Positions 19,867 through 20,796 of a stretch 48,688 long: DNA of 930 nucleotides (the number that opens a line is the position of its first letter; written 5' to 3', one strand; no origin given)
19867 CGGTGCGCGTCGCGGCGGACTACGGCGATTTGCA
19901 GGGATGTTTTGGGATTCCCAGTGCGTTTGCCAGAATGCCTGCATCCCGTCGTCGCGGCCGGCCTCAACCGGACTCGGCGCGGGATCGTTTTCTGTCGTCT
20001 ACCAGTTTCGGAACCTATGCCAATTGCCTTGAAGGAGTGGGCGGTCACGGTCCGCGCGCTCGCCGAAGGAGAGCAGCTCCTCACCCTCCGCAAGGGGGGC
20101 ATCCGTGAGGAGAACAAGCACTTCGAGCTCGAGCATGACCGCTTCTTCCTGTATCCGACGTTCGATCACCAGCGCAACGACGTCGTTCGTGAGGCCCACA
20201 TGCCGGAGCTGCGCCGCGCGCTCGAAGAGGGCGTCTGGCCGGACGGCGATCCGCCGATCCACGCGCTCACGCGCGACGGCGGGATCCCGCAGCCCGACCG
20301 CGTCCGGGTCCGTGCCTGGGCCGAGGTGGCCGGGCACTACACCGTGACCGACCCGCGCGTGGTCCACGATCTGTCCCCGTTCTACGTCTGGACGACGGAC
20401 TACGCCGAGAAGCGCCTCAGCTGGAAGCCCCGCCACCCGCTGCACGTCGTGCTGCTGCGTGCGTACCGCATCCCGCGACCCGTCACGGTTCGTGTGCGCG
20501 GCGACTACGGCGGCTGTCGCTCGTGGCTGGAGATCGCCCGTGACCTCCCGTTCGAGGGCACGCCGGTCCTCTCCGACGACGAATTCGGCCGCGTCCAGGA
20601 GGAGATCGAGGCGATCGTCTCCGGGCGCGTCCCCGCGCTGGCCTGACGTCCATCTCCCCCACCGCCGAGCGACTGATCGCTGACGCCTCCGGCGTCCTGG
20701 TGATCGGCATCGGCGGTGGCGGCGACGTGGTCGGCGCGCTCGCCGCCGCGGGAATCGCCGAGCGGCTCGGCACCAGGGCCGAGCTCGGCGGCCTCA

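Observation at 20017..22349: Candidate undescribed three-gene system: DUF1802-like, DUF1152-like (GIGGGGD loop) and an unknown protein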

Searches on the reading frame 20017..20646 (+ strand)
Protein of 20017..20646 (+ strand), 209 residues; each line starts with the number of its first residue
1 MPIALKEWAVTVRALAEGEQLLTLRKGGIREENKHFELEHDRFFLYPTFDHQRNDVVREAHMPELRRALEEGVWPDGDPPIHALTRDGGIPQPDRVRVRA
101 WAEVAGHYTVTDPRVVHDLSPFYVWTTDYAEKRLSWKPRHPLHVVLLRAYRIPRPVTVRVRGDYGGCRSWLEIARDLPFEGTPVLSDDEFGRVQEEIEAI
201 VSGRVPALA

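Call 3: search_protein_families(library=pfam, proteins=[window:20017-20646:+], max_evalue=1)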
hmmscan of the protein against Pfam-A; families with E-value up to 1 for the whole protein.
window:20017-20646:+ (209 aa): 1 family
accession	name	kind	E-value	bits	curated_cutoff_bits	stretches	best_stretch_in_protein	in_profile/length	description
PF08819.17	DUF1802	-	2.9e-54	184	25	1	4-195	1-173/174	Domain of unknown function (DUF1802)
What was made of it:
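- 20017..20646 (+): Gene 1: DUF1802 protein, 209 aa. PF08819 with E 2.9e-54 (call 3).
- On Pfam PF08819 (DUF1802): 184 bits against a cut-off of 25; residues 4-195 cover profile positions 1-173 of 174 (call 3).
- Checked: Gene 1 (20017-20646, 209 aa) matches PF08819 DUF1802 with E 2.9e-54, 184 bits against a cut-off of 25, over the full profile (call 3).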

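Call 4: search_protein_families(library=ncbifam, proteins=[window:20017-20646:+], max_evalue=1)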
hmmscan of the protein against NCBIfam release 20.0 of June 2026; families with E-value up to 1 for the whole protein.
window:20017-20646:+ (209 aa): 1 family
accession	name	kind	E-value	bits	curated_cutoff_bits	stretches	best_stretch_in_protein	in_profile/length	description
NF012010.0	PRK15466.1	equivalog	0.2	11.7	218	1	153-203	39-89/166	ethanolamine utilization microcompartment protein EutK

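Call 6: search_solved_structures(query=window:20017-20646:+, max_evalue=1, show_alignments=1)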
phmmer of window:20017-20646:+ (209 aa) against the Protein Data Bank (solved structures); distinct sequences matched with E-value up to 1: 0.

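Call 10: search_protein_families(library=padloc, proteins=[window:20017-20646:+], max_evalue=1)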
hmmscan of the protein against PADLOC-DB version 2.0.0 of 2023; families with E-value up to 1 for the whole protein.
window:20017-20646:+ (209 aa): 0 families
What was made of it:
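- On Known anti-phage defence systems (PADLOC-DB 2.0): No PADLOC hit at E up to 1 (call 10).
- Checked: Gene 3 (21600-22349, 249 aa) has no Pfam, NCBIfam or PADLOC match (calls 3, 4, 10).
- No PADLOC model matches (call 10).
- Tried and rejected: Nothing was found (calls 4, 10).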

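Call 47: search_dna_similar(query=window:20017-20643:+, collection=plasmids, mode=protein, max_evalue=0.001, max_rows=30)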
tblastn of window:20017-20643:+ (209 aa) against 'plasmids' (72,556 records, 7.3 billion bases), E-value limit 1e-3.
Records with a match: 1; places in all: 1; records where one place covers at least 80% of the query: 1.
Best place of each record, by identity: <60% 1.
By first word of the organism name: Paenibacillus 1.
By predicted mobility (MOB-suite, as given by PLSDB): non-mobilizable 1.
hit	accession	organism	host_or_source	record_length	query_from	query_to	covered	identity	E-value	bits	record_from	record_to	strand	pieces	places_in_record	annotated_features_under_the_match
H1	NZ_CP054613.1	Paenibacillus cellulosilyticus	cell culture,soil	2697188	2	199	95%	37.9%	5e-37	143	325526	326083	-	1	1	none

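Call 50: get_annotated_region(hit=H1, flank=7000)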
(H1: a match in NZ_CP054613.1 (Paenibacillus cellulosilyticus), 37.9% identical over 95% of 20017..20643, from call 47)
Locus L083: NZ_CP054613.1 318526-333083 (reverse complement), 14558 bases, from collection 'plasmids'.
description: Paenibacillus cellulosilyticus strain KACC 14175 plasmid unnamed4, complete sequence
organism: Paenibacillus cellulosilyticus (NCBI taxid 375489)
taxonomy: Bacteria; Bacillota; Bacilli; Bacillales; Paenibacillaceae; Paenibacillus; Paenibacillus cellulosilyticus
host: -; source: cell culture,soil; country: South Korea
typing (MOB-suite, as given by PLSDB): non-mobilizable
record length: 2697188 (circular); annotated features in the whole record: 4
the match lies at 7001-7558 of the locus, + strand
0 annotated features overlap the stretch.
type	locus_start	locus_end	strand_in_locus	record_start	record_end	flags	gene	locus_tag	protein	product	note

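Call 52: search_protein_families(library=pfam, proteins=[L083:2379-4280:+, L083:4381-4950:-, L083:5121-5453:+, L083:5573-6649:-, L083:6980-7561:+, L083:7717-8613:-, L083:8612-9919:+, L083:8738-10009:-, L083:9916-11142:+], max_evalue=0.001)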
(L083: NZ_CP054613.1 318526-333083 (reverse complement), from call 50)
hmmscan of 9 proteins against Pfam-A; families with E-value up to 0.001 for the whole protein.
L083:2379-4280:+ (633 aa): 3 families
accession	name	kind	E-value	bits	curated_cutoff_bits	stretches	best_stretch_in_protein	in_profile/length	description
PF00563.25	EAL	-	8.1e-78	261.5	31.3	1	388-621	3-236/236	EAL domain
PF00990.26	GGDEF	-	4.4e-37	127.8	23.8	1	208-366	2-160/161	Diguanylate cyclase, GGDEF domain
PF08448.16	PAS_4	-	9.5e-11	42.3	23.1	1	91-198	4-110/110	PAS fold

L083:4381-4950:- (189 aa): 0 families

L083:5121-5453:+ (110 aa): 1 family
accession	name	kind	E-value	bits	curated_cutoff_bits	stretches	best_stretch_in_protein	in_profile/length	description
PF08827.16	DUF1805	-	1.7e-24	86.3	29.5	1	47-109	1-64/64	Domain of unknown function (DUF1805)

L083:5573-6649:- (358 aa): 1 family
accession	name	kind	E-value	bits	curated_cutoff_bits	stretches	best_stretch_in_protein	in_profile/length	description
PF01008.23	IF-2B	-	1.9e-90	303.3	22.4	1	55-345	2-280/280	Initiation factor 2 subunit family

L083:6980-7561:+ (193 aa): 1 family
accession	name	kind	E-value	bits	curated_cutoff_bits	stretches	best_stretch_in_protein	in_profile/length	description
PF08819.17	DUF1802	-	1.9e-57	194.3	25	1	10-184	1-172/174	Domain of unknown function (DUF1802)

L083:7717-8613:- (298 aa): 0 families

L083:8612-9919:+ (435 aa): 2 families
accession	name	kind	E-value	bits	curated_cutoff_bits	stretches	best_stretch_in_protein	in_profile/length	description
PF01458.23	SUFBD_core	-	1.5e-68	231.2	27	1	176-408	5-232/232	SUF system FeS cluster assembly, SufBD core domain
PF19295.5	SufBD_N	-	9e-13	48.7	23.5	1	96-169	97-171/172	SufBD protein N-terminal region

L083:8738-10009:- (423 aa): 0 families

L083:9916-11142:+ (408 aa): 5 families
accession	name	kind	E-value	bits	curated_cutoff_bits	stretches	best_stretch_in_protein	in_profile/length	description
PF00266.25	Aminotran_5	-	1.1e-160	535.2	21.5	1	23-392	1-371/371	Aminotransferase class-V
PF00155.27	Aminotran_1_2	-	2.1e-12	47.4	19.7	1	30-360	17-334/361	Aminotransferase class I and II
PF01212.27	Beta_elim_lyase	-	1e-08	35.3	27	1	83-255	47-231/288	Beta-eliminating lyase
PF01053.26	Cys_Met_Meta_PP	-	1.4e-08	34.1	27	1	102-224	82-198/381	Cys/Met metabolism PLP-dependent enzyme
PF01041.23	DegT_DnrJ_EryC1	-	1.8e-07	31.1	19.8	1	75-203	34-150/360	DegT/DnrJ/EryC1/StrS aminotransferase family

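Call 61: find_related_loci(query=A5, collection=metagenome_contigs, flank=8000)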
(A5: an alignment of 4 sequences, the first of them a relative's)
Query A5 (193 aa) in metagenome_contigs; peptide patterns used: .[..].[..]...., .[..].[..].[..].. (x = any residue, [..] = any of these).
600 stretches matched a pattern (row limit reached: there are more); 565 encode a relative of the query (tblastn E <= 1e-3); the best 80 are kept; 80 distinct loci.
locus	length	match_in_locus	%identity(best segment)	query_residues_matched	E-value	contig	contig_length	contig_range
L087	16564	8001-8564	81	6-193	4e-104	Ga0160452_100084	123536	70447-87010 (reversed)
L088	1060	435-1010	58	1-191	2e-77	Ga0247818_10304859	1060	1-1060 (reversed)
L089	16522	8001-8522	61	7-180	2e-70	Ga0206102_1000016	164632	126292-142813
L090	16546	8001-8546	57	7-188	5e-70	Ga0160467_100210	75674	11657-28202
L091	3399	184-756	53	2-191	1e-65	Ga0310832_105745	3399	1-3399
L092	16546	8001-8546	64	7-188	6e-82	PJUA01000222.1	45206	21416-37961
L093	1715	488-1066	48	1-193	7e-61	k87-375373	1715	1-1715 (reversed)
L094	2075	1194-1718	48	6-180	4e-56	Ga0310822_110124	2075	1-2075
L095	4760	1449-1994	46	9-191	2e-52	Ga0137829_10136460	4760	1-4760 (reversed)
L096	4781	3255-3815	45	5-192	1e-49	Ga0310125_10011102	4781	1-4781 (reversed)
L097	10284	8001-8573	43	6-180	6e-48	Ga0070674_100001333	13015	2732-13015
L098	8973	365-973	40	3-189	2e-47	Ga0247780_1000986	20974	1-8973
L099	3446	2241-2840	40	6-193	9e-47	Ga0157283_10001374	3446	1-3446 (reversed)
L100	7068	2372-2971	40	6-193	9e-47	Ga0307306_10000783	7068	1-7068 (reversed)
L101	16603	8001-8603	41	6-190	2e-46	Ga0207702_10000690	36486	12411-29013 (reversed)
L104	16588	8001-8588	41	8-191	3e-46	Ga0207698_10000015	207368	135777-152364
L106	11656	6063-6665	40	5-189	5e-46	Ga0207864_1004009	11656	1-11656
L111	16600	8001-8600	40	6-193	2e-45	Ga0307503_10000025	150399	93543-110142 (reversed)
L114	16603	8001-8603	40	6-190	1e-45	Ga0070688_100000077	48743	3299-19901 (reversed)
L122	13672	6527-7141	39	1-193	2e-45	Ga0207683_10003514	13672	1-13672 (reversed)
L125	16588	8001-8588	42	2-181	1e-45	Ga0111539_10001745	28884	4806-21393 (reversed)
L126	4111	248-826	42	4-180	1e-45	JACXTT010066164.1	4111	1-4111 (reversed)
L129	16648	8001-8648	39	2-190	1e-45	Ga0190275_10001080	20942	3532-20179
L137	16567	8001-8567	42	8-180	3e-45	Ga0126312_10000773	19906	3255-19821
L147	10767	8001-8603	39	5-189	2e-45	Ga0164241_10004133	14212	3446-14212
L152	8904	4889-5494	40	8-193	6e-45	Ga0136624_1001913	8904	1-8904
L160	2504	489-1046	39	10-192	5e-45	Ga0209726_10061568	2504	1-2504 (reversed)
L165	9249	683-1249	42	8-180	3e-44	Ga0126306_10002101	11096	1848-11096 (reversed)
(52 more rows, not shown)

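Call 70: search_protein_families(library=ncbifam, proteins=[L083:5573-6649:-, L092:6421-7680:-, L083:4381-4950:-, L083:6980-7561:+], max_evalue=0.00001)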
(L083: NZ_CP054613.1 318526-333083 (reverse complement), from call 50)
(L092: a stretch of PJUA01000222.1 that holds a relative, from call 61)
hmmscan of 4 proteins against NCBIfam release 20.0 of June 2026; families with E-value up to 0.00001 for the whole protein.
L083:5573-6649:- (358 aa): 8 families
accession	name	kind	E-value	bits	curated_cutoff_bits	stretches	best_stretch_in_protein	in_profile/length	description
NF004326.0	PRK05720.1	subfamily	1.8e-149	497.4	271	1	11-357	8-354/358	s-methyl-5-thioribose-1-phosphate isomerase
TIGR00512.1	salvage_mtnA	equivalog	5.1e-135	449.8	279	1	14-344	1-334/335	S-methyl-5-thioribose-1-phosphate isomerase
TIGR00524.1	eIF-2B_rel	subfamily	2.1e-117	391.6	185.85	1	41-345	2-303/303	S-methyl-5-thioribose-1-phosphate isomerase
NF004700.0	PRK06036.1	equivalog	3.9e-108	361.5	528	1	16-351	4-336/339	S-methyl-5-thioribose-1-phosphate isomerase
NF004436.0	PRK05772.1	equivalog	3.8e-105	352.1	521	1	13-356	16-362/363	S-methyl-5-thioribose-1-phosphate isomerase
TIGR00511.1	ribulose_e2b2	equivalog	1.6e-58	198.4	314.1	1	47-349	6-292/301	ribose 1,5-bisphosphate isomerase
NF006210.0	PRK08335.1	equivalog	6e-22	78.2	339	1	143-348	92-274/275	translation initiation factor IF-2B subunit alpha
NF004994.0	PRK06372.1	equivalog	1.1e-17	64.3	249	1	175-345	92-248/253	translation initiation factor IF-2B subunit delta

L092:6421-7680:- (419 aa): 1 family
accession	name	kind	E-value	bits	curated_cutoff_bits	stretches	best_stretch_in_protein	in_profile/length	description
TIGR01767.2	MTRK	equivalog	8e-166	552.1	275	1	17-410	1-400/401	S-methyl-5-thioribose kinase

L083:4381-4950:- (189 aa): 0 families

L083:6980-7561:+ (193 aa): 0 families

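Call 77: search_solved_structures(query=A6, max_evalue=10, show_alignments=3)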
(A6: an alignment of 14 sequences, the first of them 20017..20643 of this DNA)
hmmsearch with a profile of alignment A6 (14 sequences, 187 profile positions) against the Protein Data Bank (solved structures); distinct sequences matched with E-value up to 10: 1.
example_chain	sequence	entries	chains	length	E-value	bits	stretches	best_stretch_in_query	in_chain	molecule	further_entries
4q7m_B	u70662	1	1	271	0.9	12.3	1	12-62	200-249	Uncharacterized ABC transporter ATP-binding protein TM_0288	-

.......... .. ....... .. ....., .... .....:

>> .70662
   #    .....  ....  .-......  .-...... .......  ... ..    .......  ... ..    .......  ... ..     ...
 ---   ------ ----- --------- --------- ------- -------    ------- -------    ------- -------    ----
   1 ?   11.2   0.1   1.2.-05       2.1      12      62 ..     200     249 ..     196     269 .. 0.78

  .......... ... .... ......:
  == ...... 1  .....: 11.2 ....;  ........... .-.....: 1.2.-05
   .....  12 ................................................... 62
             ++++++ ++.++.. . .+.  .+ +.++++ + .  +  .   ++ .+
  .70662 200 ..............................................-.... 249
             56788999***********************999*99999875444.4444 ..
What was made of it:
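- Closest known: ASCH/PUA-like beta-barrels. Different: No PDB chain is found with a 14-sequence profile (call 77).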

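Call 80: search_protein_families(library=pfam, proteins=[L137:13577-14329:+, L125:12220-12987:+, L152:5591-6340:+, L165:5991-6743:+, L101:8772-9533:+, L126:1885-2640:+, L137:8668-11538:+], max_evalue=10)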
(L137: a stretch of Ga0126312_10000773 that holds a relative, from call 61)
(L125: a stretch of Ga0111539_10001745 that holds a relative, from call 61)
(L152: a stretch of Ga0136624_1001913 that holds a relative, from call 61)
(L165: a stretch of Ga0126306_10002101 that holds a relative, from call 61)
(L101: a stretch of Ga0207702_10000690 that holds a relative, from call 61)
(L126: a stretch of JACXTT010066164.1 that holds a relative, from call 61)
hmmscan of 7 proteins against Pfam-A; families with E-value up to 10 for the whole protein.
L137:13577-14329:+ (250 aa): 1 family
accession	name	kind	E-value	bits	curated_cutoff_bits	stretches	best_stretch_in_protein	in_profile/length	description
PF15196.11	Harakiri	-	0.35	11.9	27.9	1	98-156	25-81/94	Activator of apoptosis harakiri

L125:12220-12987:+ (255 aa): 1 family
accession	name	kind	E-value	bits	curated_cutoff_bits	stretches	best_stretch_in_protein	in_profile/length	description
PF20385.3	DUF6680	-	0.17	12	23.2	1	225-253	57-86/170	Family of unknown function (DUF6680)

L152:5591-6340:+ (249 aa): 0 families

L165:5991-6743:+ (250 aa): 0 families

L101:8772-9533:+ (253 aa): 0 families

L126:1885-2640:+ (251 aa): 1 family
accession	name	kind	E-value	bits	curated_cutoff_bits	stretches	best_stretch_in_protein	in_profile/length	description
PF22302.1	DUF6968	-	0.0073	16.6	27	1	66-122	13-66/90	Domain of unknown function (DUF6968)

L137:8668-11538:+ (956 aa): 1 family
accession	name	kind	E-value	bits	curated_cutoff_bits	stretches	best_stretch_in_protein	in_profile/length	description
PF01804.23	Penicil_amidase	-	1.9e-99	335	21.3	1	168-901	1-564/675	Penicillin amidase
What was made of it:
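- Tried and rejected: A scan at E up to 10 of divergent relatives, including those with HExxH, found nothing (call 80).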

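Call 82: search_solved_structures(query=A7, max_evalue=10, show_alignments=3)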
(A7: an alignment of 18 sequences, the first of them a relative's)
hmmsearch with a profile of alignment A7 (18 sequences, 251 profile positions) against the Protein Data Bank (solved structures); distinct sequences matched with E-value up to 10: 4.
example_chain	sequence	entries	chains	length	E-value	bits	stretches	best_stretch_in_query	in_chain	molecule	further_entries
4bi5_A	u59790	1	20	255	1.1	12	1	41-104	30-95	TRIOSEPHOSPHATE ISOMERASE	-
3pf3_A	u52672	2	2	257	1.1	12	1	41-104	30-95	Triosephosphate isomerase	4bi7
4bi6_A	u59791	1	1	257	1.1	12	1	41-104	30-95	TRIOSEPHOSPHATE ISOMERASE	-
2dp3_A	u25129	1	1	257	1.1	12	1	41-104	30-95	Triosephosphate isomerase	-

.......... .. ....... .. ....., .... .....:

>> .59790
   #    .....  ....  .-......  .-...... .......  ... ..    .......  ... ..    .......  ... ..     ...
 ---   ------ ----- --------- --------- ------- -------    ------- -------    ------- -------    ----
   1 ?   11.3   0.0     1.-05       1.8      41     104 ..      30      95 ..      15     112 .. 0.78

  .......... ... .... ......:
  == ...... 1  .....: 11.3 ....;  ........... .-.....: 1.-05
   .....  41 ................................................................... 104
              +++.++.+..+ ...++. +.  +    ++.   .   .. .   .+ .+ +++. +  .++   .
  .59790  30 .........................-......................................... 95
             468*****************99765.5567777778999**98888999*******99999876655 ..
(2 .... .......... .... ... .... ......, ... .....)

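Call 84: find_related_loci(query=A5, collection=viral_contigs, flank=5000)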
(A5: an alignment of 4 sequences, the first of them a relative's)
Query A5 (193 aa) in viral_contigs; peptide patterns used: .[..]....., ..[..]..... (x = any residue, [..] = any of these).
95 stretches matched a pattern, but none encodes a relative of the query by tblastn (E <= 1e-3).
